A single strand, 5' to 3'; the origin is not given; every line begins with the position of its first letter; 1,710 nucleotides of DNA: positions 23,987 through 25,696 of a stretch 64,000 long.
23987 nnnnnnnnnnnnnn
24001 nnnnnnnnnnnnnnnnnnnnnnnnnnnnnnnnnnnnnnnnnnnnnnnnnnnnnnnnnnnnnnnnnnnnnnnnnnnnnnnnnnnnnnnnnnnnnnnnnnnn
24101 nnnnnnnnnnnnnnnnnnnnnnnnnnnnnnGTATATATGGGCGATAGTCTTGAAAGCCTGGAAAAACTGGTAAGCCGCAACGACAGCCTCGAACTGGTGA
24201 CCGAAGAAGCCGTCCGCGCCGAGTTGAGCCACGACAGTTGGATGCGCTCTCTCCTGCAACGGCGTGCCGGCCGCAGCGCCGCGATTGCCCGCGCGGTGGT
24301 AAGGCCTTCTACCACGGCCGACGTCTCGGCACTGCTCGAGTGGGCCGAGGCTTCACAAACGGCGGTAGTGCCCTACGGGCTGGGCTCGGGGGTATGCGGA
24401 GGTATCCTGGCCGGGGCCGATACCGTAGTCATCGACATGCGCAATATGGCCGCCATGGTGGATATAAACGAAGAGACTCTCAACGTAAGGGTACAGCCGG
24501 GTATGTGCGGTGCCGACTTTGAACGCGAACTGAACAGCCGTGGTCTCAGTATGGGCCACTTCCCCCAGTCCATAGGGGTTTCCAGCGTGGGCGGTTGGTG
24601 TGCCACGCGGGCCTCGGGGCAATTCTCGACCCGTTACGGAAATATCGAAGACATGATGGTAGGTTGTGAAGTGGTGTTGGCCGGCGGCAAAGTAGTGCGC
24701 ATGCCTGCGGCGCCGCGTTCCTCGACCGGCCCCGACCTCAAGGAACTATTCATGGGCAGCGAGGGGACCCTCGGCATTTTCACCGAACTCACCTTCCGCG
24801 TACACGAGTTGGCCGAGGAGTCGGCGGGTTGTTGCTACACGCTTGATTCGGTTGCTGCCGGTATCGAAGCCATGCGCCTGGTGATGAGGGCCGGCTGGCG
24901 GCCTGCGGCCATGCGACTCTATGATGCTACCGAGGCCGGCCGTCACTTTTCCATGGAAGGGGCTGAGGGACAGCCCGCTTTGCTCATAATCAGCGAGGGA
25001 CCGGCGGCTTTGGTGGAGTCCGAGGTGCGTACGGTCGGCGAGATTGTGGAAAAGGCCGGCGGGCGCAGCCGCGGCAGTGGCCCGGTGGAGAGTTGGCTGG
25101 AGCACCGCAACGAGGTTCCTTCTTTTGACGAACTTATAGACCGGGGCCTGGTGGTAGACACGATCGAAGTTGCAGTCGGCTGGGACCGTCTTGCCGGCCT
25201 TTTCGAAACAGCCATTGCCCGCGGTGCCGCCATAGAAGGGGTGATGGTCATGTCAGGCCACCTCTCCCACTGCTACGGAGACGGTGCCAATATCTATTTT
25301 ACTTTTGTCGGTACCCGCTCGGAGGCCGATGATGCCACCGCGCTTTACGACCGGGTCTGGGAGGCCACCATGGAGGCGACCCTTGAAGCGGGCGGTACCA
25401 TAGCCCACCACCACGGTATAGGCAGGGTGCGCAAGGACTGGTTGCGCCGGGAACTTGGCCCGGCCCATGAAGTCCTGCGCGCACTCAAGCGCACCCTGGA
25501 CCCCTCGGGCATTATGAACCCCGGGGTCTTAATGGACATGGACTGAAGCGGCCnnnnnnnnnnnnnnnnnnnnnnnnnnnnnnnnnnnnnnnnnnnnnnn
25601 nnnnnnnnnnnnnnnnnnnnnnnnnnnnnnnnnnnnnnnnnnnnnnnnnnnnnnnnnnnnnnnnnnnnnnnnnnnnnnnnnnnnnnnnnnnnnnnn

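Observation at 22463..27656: AGPS-like FAD oxidase embedded between glpD and glpK with a HAD phosphatase: candidate ether-lipid or novel glycerol-phosphate pathway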

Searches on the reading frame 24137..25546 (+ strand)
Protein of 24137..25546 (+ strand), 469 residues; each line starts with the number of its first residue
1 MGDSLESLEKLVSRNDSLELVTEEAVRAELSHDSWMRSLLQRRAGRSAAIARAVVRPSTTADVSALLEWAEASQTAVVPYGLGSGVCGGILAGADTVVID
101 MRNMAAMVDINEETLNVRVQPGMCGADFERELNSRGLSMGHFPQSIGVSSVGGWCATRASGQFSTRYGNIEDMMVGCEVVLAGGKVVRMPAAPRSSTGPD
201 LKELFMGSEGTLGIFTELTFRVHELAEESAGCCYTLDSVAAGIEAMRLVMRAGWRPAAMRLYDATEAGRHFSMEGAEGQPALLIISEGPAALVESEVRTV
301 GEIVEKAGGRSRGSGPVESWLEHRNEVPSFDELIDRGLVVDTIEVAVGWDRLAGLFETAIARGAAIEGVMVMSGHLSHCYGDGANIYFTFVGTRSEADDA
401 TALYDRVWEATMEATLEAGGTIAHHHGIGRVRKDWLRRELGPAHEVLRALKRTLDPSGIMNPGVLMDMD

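Call 4: search_protein_families(library=pfam, proteins=[window:24137-25546:+])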
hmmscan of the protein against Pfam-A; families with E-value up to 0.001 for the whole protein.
window:24137-25546:+ (469 aa): 2 families
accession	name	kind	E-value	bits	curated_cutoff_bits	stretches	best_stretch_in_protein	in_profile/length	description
PF02913.24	FAD-oxidase_C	-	1e-36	127.3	21.2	1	235-463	11-246/248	FAD linked oxidases, C-terminal domain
PF01565.28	FAD_binding_4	-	2.7e-34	118.3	26.4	1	52-189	2-138/139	FAD binding domain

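Call 5: search_protein_families(library=ncbifam, proteins=[window:24137-25546:+])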
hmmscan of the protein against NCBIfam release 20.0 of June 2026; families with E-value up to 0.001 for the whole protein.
window:24137-25546:+ (469 aa): 9 families
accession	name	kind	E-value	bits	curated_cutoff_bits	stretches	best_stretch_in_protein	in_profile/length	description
TIGR00387.1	glcD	equivalog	5.2e-52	177.1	567.9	1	54-463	1-412/413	glycolate oxidase subunit GlcD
NF008408.0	PRK11230.1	equivalog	2e-30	105.7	897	1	53-463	58-469/499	glycolate oxidase subunit GlcD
NF049975.1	2HglutDHaseYdiJ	equivalog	3.8e-19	68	1350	1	50-189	51-192/1018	D-2-hydroxyglutarate dehydrogenase YdiJ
NF008439.0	PRK11282.1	equivalog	7.3e-15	54.7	284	1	67-258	15-202/358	glycolate oxidase subunit GlcE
TIGR01679.1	bact_FAD_ox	subfamily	1.1e-09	37.7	292.25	1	44-221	5-171/419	FAD-linked oxidoreductase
TIGR01678.1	FAD_lactone_ox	subfamily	4.4e-09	35.8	396.8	1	44-222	8-178/438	sugar 1,4-lactone oxidase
TIGR01677.1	pln_FAD_oxido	subfamily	1.5e-06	27.1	383.1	1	46-230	29-219/560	FAD-dependent oxidoreductase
NF010480.0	PRK13905.1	equivalog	1.6e-05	23.9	259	1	25-188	11-163/303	UDP-N-acetylmuramate dehydrogenase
NF053785.1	DcplphribOxDprE1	equivalog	4e-05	23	500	1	45-224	9-182/449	decaprenylphosphoryl-beta-D-ribose oxidase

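Call 6: search_solved_structures(query=window:24137-25546:+, max_evalue=0.001, show_alignments=3)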
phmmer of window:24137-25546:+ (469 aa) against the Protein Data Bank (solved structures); distinct sequences matched with E-value up to 0.001: 36.
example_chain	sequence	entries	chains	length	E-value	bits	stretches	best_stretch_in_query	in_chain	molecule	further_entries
2uuu_A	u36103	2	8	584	3.7e-57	197.3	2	32-279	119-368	ALKYLDIHYDROXYACETONEPHOSPHATE SYNTHASE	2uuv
4bby_A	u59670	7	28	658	3.7e-51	177.6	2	27-265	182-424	ALKYLDIHYDROXYACETONEPHOSPHATE SYNTHASE, PEROXISOMAL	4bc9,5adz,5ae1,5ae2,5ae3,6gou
4bca_A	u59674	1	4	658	1.3e-50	175.7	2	27-265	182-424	ALKYLDIHYDROXYACETONEPHOSPHATE SYNTHASE, PEROXISOMAL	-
4bc7_A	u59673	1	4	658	1.7e-50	175.3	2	27-264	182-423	ALKYLDIHYDROXYACETONEPHOSPHATE SYNTHASE, PEROXISOMAL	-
9qgz_A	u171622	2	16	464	5.9e-39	137.3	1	9-466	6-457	Glycolate oxidase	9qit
8jdc_A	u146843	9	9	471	9e-37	130.1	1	51-465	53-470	Probable D-lactate dehydrogenase, mitochondrial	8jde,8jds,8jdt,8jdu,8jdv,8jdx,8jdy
8jdb_A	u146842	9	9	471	1.5e-36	129.4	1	51-465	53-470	Probable D-lactate dehydrogenase, mitochondrial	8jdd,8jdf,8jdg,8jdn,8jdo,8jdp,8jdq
3pm9_A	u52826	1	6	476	7e-32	114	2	53-223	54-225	Putative oxidoreductase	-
6lpn_A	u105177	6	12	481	9.5e-24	87.2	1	50-219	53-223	D-2-hydroxyglutarate dehydrogenase, mitochondrial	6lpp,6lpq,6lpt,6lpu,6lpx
7qh2_C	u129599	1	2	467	4.2e-23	85.1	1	51-465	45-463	Lactate dehydrogenase (NAD(+),ferredoxin) subunit LctD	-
8s7q_A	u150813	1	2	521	1.4e-09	40.5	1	53-220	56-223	Oxidoreductase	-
9h40_A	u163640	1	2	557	1.9e-09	40.1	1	49-220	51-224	p-cresol methylhydroxylase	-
8s7w_A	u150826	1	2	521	2e-09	40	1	53-220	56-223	Oxidoreductase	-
6v42_A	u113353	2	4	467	2e-09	40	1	8-221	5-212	FAD/FMN-containing dehydrogenase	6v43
8s7n_A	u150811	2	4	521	2.7e-09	39.6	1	53-220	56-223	Oxidoreductase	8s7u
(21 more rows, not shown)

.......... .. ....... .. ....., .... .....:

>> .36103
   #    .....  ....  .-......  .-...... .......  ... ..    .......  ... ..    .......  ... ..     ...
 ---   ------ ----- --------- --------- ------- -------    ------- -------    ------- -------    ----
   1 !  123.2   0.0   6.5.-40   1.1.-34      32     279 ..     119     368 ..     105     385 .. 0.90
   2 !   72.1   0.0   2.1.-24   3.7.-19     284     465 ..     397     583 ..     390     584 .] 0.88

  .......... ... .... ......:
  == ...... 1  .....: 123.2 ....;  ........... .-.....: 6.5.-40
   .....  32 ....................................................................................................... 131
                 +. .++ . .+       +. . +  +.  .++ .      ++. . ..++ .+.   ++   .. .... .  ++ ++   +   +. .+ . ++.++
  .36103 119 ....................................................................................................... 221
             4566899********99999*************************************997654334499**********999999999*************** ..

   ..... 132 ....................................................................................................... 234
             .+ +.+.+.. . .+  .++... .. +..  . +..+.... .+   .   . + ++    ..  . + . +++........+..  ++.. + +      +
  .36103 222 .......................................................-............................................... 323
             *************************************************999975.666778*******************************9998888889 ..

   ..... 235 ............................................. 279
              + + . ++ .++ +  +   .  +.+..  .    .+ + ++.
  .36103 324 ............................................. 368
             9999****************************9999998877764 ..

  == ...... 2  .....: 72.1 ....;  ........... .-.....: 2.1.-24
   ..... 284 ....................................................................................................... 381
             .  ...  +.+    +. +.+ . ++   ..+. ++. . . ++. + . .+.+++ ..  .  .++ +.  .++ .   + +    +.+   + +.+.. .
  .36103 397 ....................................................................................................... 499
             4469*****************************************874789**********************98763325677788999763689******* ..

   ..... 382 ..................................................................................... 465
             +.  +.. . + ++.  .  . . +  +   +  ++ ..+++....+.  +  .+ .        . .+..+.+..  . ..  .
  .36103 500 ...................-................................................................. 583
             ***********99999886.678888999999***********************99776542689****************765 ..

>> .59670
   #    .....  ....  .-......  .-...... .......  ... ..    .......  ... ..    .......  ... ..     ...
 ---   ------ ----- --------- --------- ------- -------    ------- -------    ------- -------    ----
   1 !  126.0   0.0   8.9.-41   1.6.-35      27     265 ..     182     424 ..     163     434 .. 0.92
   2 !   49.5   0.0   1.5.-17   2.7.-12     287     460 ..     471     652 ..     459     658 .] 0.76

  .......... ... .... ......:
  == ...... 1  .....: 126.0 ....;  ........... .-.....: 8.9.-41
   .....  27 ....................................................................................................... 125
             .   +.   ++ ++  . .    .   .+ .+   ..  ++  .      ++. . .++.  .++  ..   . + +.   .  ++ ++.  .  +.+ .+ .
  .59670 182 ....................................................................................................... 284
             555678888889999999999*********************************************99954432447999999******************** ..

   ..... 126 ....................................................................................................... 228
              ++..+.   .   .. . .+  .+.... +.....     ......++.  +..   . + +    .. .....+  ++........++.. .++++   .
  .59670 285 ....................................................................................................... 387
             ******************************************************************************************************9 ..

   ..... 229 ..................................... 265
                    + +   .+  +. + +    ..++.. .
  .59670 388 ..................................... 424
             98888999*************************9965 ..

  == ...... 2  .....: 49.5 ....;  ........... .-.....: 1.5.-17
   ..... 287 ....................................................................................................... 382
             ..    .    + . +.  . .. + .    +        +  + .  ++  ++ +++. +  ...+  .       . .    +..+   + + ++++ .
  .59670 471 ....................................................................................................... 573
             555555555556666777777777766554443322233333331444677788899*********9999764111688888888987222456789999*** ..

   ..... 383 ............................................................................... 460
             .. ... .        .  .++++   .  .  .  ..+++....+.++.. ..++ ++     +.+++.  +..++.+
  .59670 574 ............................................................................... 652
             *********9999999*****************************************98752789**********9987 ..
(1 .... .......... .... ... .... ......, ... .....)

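Call 9: find_homologous_proteins(query=window:24137-25546:+, max_evalue=1e-20)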
Query window:24137-25546:+ (469 aa): 4414 proteins with E <= 1e-20 among 8000 candidates; the best 120 are listed.
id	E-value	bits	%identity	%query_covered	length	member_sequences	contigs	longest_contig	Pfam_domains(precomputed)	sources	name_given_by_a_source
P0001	0.0e+0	1013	97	100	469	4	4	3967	PF01565.29,PF02913.25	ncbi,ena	-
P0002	2.5e-198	678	64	100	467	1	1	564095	PF01565.29,PF02913.25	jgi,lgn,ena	-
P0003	1.0e-190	652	61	100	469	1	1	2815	PF01565.29,PF02913.25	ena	-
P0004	5.7e-187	640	61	99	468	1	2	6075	PF01565.29,PF02913.25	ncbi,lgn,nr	ncbi:MAG: FAD-binding oxidoreductase [Candidatus Dadabacteria bacterium]|nr:MAG: FAD-binding oxidore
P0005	1.5e-186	639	59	100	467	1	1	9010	PF01565.29,PF02913.25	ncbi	-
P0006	1.5e-186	639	60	100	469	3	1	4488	PF01565.29,PF02913.25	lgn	-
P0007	2.4e-184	631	60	99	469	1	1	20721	PF01565.29,PF02913.25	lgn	-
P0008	1.1e-183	629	58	100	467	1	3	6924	PF01565.29,PF02913.25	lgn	-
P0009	1.4e-182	626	59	100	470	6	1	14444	PF01565.29,PF02913.25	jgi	jgi:alkyldihydroxyacetonephosphate synthase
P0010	3.5e-182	624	58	100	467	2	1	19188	PF01565.29,PF02913.25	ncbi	-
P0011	4.1e-182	624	60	98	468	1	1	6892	PF01565.29,PF02913.25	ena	-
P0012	5.2e-182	624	59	100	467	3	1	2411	PF01565.29,PF02913.25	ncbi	-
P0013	7.9e-182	623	61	99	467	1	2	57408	PF01565.29,PF02913.25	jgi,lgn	-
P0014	1.0e-181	623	60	99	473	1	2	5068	PF01565.29,PF02913.25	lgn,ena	-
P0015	1.1e-181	623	60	96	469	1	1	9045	PF01565.29,PF02913.25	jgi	-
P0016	1.4e-180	619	60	100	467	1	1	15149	PF01565.29,PF02913.25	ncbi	-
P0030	2.5e-177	608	57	100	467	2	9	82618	PF01565.29,PF02913.25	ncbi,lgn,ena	-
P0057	1.3e-172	593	57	100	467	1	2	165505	PF01565.29,PF02913.25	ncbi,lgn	-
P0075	1.1e-169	583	56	93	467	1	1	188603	PF01565.29,PF02913.25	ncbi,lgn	-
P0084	4.0e-168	578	55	100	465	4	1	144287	PF01565.29,PF02913.25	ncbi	-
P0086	6.8e-168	577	56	100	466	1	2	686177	PF01565.29,PF02913.25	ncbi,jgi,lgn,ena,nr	ncbi:MAG TPA: FAD-binding oxidoreductase [Candidatus Limnocylindrales bacterium]|nr:FAD-binding oxid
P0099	1.6e-161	556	53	100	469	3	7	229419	PF01565.29,PF02913.25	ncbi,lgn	-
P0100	3.3e-161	555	53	99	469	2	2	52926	PF01565.29,PF02913.25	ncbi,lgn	ncbi:MAG: alkyldihydroxyacetonephosphate synthase [Hyphomicrobiaceae bacterium]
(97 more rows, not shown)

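Call 10: find_encoding_contigs(protein=P0002, flank=8000, max_places=2)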
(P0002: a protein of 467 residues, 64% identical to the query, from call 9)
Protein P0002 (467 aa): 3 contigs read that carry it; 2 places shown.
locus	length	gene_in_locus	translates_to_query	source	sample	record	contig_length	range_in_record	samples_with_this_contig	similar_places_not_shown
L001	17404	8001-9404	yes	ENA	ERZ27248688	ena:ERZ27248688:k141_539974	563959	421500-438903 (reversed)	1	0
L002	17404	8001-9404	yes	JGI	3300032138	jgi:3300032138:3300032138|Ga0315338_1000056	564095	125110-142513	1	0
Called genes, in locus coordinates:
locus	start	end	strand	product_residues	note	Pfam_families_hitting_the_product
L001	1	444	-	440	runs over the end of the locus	PF01595:CNNM, PF00571:CBS (faint), PF03471:CorC_HlyC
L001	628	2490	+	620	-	PF11893:DUF3413, PF00884:Sulfatase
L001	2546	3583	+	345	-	PF08240:ADH_N, PF16912:Glu_dehyd_C (weak), PF00107:ADH_zinc_N (weak)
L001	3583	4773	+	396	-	PF02771:Acyl-CoA_dh_N, PF02770:Acyl-CoA_dh_M, PF00441:Acyl-CoA_dh_1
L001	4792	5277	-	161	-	-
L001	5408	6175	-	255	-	PF00376:MerR (weak), PF13411:MerR_1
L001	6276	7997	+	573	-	PF01266:DAO, PF01494:FAD_binding_3, PF13450:NAD_binding_8 (faint), PF16901:DAO_C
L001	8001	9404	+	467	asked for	PF01565:FAD_binding_4, PF02913:FAD-oxidase_C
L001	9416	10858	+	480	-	PF00370:FGGY_N, PF02782:FGGY_C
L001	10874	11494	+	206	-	PF00702:Hydrolase, PF13419:HAD_2, PF13242:Hydrolase_like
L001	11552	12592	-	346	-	PF18306:LDcluster4, PF03641:Lysine_decarbox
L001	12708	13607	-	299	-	PF02424:ApbE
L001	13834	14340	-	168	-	PF27139:Aq_1264_TM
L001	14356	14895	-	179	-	-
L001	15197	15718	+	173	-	-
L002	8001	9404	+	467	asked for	PF01565:FAD_binding_4, PF02913:FAD-oxidase_C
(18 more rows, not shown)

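Call 11: find_encoding_contigs(protein=P0086, flank=8000, max_places=2)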
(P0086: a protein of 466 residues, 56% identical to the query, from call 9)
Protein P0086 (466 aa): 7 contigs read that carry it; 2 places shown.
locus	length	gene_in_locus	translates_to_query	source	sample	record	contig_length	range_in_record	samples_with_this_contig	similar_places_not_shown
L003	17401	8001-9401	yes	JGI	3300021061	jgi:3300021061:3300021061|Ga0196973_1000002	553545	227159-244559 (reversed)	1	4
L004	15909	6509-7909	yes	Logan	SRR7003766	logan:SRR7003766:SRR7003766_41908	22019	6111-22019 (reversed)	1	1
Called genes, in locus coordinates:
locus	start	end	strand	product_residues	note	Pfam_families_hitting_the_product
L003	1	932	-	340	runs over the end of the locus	PF16701:Ad_Cy_reg, PF00211:Guanylate_cyc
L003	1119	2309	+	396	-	PF02771:Acyl-CoA_dh_N, PF02770:Acyl-CoA_dh_M, PF00441:Acyl-CoA_dh_1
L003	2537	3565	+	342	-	PF01435:Peptidase_M48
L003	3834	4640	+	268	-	PF00027:cNMP_binding, PF13545:HTH_Crp_2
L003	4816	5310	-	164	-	-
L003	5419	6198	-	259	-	PF00376:MerR, PF13411:MerR_1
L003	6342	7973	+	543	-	PF01266:DAO, PF16901:DAO_C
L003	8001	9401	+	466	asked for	PF01565:FAD_binding_4, PF02913:FAD-oxidase_C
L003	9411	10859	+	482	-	PF00370:FGGY_N, PF02782:FGGY_C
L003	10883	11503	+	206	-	PF00702:Hydrolase, PF13419:HAD_2, PF13242:Hydrolase_like (weak)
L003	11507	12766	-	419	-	PF22807:TrAA12, PF23500:DUF7133 (faint), PF07995:GSDH (faint)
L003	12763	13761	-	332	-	PF18306:LDcluster4, PF03641:Lysine_decarbox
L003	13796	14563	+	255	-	-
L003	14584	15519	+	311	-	PF13103:TonB_2, PF03544:TonB_C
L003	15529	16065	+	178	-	-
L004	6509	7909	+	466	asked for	PF01565:FAD_binding_4, PF02913:FAD-oxidase_C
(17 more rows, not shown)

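Call 12: find_encoding_contigs(protein=P0100, flank=8000, max_places=2)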
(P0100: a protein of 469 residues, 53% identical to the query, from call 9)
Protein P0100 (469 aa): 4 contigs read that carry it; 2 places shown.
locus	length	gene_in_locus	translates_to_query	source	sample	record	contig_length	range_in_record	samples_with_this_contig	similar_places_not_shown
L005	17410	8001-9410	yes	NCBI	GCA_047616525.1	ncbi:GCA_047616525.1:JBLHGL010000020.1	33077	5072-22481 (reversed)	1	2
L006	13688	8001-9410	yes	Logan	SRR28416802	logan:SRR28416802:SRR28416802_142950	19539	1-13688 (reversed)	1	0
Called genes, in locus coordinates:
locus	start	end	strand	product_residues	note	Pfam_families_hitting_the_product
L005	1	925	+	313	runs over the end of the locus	PF08240:ADH_N, PF16912:Glu_dehyd_C (weak), PF00107:ADH_zinc_N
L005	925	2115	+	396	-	PF02771:Acyl-CoA_dh_N, PF02770:Acyl-CoA_dh_M, PF00441:Acyl-CoA_dh_1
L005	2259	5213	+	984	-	-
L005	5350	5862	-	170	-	-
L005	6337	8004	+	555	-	PF01266:DAO, PF16901:DAO_C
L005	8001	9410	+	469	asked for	PF01565:FAD_binding_4, PF02913:FAD-oxidase_C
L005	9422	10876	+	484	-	PF00370:FGGY_N, PF02782:FGGY_C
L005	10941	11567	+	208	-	PF00702:Hydrolase, PF13419:HAD_2, PF13242:Hydrolase_like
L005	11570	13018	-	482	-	PF01435:Peptidase_M48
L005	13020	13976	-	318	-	PF18306:LDcluster4, PF03641:Lysine_decarbox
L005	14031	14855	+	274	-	-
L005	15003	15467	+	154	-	-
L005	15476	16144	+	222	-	PF01323:DSBA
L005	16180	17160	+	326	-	PF00753:Lactamase_B, PF13483:Lactamase_B_3 (weak), PF12706:Lactamase_B_2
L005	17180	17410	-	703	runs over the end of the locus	PF01011:PQQ, PF13360:PQQ_2, PF13570:Beta-prop_ACSF4 (faint), PF01011:PQQ, PF13442:Cytochrome_CBB3 (weak)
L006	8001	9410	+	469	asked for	PF01565:FAD_binding_4, PF02913:FAD-oxidase_C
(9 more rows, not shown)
